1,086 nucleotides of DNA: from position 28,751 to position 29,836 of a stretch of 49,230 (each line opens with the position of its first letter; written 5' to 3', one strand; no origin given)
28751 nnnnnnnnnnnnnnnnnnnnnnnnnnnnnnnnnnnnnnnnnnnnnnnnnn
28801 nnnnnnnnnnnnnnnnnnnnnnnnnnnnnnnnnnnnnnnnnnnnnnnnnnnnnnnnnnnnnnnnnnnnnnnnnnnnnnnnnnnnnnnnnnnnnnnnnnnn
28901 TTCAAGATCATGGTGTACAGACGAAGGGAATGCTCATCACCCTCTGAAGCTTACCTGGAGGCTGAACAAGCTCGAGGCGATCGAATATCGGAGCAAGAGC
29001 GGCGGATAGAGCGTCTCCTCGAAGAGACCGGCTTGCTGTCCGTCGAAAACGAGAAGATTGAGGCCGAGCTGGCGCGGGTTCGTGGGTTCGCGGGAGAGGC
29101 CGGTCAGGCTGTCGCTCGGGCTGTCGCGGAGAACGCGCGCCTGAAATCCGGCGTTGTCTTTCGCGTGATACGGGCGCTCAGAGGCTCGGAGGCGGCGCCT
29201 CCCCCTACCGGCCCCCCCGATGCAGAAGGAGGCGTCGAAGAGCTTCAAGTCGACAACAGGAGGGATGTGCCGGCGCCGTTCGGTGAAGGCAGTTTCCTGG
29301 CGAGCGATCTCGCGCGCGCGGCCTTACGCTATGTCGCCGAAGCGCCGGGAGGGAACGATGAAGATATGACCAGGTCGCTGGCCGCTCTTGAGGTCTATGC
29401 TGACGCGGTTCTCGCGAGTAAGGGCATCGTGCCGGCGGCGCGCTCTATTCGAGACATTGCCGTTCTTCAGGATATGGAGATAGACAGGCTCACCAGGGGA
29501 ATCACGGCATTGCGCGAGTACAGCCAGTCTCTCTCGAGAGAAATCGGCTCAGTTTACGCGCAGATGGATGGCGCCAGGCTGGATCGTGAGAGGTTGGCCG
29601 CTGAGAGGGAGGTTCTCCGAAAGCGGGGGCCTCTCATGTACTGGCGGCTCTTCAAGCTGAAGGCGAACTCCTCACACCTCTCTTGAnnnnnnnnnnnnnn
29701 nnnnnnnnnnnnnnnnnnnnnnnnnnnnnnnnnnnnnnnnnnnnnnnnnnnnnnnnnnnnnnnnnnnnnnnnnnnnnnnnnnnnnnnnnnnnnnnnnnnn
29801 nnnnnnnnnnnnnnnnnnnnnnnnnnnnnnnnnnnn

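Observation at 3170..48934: A ~46-kb glycan super-locus combining Wzm/Wzt export with six GT-C membrane enzymes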

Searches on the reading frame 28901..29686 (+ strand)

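Call 70: search_protein_families(library=pfam, proteins=[window:28901-29686:+], max_evalue=10)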
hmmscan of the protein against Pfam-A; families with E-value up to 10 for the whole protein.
window:28901-29686:+ (261 aa): 5 families
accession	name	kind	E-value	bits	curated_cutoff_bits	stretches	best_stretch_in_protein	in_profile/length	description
PF06156.18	YabA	-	0.058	14.4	30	0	28-58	23-53/103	Initiation control protein YabA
PF04102.17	SlyX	-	0.09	13.9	30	1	185-214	24-53/67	SlyX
PF14197.11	Cep57_CLD_2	-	0.11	13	27.1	1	193-241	11-59/67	Centrosome localisation domain of PPC89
PF06009.19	Laminin_II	-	0.24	11.8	33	1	167-226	45-103/138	Laminin Domain II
PF08961.15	NRBF2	-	1.7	8.6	36.8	1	27-61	88-122/200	Nuclear receptor-binding factor 2, autophagy regulator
